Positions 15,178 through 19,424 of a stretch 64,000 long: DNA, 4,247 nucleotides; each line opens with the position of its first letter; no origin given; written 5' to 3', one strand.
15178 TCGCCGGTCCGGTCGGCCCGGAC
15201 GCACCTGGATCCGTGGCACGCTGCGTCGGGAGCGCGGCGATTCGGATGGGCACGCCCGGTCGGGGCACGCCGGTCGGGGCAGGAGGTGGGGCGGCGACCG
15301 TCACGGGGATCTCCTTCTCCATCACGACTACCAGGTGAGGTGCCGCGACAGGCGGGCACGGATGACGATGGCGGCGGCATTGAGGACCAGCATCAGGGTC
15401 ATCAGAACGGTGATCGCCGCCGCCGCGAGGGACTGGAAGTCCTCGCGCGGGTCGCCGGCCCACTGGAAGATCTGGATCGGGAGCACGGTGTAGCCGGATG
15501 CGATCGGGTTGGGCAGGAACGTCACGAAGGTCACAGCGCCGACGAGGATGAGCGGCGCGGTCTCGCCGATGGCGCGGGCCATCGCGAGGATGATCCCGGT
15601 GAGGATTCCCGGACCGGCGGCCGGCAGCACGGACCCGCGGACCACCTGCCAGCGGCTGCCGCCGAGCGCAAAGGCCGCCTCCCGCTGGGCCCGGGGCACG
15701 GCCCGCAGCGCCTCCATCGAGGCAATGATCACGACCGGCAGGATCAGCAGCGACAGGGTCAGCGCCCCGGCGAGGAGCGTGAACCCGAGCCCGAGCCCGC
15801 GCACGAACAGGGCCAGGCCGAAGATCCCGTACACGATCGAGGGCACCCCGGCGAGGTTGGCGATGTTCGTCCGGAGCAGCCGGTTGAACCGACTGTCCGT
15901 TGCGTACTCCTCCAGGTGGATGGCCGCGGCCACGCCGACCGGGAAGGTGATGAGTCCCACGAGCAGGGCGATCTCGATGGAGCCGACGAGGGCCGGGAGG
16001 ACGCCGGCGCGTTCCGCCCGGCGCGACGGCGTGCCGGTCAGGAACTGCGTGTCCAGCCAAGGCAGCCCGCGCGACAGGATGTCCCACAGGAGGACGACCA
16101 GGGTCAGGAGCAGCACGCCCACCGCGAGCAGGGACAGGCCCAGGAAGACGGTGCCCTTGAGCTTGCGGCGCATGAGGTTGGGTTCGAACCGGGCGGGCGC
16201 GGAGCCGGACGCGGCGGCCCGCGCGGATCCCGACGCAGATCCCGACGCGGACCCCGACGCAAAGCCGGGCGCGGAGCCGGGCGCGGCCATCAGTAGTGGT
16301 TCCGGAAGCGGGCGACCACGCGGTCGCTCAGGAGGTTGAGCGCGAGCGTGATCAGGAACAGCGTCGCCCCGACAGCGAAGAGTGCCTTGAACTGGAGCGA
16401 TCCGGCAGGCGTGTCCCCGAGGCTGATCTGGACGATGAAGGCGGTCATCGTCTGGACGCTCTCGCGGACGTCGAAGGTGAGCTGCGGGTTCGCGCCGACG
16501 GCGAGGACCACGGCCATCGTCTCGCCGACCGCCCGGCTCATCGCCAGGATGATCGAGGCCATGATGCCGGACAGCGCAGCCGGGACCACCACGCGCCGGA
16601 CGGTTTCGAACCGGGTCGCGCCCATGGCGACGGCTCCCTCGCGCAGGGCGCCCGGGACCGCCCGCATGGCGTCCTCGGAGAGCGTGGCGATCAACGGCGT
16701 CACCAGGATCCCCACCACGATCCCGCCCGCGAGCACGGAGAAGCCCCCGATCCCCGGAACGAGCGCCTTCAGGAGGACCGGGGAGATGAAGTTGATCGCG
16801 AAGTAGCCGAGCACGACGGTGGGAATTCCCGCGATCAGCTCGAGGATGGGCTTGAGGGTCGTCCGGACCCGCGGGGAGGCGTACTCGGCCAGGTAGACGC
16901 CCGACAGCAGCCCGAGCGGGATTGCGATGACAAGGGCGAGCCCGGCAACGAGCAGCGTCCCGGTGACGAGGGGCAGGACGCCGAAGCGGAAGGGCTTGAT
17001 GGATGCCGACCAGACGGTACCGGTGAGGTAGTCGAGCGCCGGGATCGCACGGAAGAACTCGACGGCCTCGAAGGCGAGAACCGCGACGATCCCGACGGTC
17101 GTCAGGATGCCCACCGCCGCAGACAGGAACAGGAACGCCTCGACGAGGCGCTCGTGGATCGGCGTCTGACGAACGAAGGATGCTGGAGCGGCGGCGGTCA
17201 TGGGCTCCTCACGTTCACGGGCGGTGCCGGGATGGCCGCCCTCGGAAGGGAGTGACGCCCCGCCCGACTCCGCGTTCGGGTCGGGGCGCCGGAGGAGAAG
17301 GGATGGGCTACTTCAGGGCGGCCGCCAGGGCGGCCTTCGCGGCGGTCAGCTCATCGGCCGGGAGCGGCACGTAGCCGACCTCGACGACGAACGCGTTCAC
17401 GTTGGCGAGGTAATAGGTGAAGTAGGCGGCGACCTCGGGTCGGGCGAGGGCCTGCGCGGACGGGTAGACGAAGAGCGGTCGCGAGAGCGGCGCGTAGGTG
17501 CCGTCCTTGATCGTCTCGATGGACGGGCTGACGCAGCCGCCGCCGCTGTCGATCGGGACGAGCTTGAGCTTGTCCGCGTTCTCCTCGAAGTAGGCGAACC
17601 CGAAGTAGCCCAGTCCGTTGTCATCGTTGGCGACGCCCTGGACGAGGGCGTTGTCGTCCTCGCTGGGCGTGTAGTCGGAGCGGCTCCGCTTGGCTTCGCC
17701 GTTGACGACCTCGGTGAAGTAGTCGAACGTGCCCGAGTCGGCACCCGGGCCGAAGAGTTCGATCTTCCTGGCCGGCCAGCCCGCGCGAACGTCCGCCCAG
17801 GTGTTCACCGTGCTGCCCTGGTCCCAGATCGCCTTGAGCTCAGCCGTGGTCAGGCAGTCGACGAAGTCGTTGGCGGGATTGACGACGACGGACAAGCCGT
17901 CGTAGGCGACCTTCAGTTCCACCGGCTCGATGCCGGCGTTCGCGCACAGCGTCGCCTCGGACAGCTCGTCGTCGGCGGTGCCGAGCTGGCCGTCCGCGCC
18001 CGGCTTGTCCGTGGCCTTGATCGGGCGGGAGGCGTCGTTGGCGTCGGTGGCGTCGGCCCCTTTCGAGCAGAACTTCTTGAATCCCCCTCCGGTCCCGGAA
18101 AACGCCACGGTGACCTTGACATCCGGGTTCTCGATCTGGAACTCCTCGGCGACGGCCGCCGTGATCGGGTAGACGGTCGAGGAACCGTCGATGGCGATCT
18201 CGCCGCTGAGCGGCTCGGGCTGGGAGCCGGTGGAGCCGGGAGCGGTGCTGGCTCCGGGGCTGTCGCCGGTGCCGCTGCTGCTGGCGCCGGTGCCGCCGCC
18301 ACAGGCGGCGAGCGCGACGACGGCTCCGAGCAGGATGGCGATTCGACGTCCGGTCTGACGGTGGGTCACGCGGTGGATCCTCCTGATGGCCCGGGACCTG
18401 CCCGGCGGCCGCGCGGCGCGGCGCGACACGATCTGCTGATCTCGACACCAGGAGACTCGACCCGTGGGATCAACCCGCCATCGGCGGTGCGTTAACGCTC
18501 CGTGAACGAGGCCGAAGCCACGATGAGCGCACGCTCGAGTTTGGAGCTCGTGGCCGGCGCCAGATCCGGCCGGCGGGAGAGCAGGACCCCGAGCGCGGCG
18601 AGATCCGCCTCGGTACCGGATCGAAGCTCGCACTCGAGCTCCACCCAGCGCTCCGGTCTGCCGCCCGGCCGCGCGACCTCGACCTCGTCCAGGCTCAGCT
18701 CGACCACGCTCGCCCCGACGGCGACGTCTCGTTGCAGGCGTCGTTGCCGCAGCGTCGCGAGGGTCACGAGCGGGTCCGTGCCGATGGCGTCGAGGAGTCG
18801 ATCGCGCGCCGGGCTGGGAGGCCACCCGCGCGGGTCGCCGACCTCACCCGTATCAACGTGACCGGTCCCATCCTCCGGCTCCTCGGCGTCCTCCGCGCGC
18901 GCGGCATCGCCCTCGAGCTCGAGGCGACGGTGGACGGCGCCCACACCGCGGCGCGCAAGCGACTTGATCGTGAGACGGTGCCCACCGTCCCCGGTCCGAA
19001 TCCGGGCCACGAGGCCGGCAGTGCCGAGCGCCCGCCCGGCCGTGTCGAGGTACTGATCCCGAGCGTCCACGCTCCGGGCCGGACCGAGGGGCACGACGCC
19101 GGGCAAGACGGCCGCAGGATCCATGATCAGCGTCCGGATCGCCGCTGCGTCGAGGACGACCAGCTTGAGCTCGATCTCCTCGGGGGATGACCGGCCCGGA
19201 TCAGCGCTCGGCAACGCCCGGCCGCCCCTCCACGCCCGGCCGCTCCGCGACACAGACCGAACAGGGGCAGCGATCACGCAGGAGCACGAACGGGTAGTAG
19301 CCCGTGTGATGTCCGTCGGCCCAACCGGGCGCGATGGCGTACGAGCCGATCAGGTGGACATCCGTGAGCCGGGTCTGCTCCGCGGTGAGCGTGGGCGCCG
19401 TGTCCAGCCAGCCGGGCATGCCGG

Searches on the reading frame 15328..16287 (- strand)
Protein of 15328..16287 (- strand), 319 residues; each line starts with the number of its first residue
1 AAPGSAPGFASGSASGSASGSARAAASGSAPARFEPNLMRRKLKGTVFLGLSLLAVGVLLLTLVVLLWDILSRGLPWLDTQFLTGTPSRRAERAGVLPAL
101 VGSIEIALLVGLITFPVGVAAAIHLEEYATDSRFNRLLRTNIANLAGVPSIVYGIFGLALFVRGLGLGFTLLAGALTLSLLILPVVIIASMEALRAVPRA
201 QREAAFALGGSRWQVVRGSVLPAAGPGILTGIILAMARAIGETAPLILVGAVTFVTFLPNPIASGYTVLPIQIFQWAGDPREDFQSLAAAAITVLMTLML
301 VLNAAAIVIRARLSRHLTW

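Call 69: search_protein_families(library=pfam, proteins=[window:15328-16287:-], max_evalue=0.0001)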
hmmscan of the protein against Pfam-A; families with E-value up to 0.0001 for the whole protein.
window:15328-16287:- (319 aa): 1 family
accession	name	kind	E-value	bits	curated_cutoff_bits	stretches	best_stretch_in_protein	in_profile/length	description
PF00528.27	BPD_transp_1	-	7.5e-16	58.8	26.4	1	116-312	3-181/184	Binding-protein-dependent transport system inner membrane component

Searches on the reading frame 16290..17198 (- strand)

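Call 69: search_protein_families(library=pfam, proteins=[window:16290-17198:-], max_evalue=0.0001)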
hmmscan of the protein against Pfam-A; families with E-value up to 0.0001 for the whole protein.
window:16290-17198:- (302 aa): 1 family
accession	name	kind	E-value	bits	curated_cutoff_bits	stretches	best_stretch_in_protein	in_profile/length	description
PF00528.27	BPD_transp_1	-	3.1e-17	63.3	26.4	1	96-297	1-177/184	Binding-protein-dependent transport system inner membrane component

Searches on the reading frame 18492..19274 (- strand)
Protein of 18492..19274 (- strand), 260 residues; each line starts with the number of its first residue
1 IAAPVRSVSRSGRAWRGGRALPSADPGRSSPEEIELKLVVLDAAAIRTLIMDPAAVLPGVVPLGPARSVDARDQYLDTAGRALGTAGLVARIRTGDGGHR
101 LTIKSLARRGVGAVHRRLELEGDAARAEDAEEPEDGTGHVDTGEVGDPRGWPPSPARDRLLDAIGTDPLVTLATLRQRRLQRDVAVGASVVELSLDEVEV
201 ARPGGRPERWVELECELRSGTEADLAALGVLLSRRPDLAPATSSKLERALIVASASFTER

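Call 69: search_protein_families(library=pfam, proteins=[window:18492-19274:-], max_evalue=0.0001)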
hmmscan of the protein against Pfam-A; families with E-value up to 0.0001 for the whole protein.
window:18492-19274:- (260 aa): 1 family
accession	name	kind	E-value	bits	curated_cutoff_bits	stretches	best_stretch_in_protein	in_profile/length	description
PF01928.26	CYTH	-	2.4e-12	47.5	23.2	1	33-248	3-177/179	CYTH domain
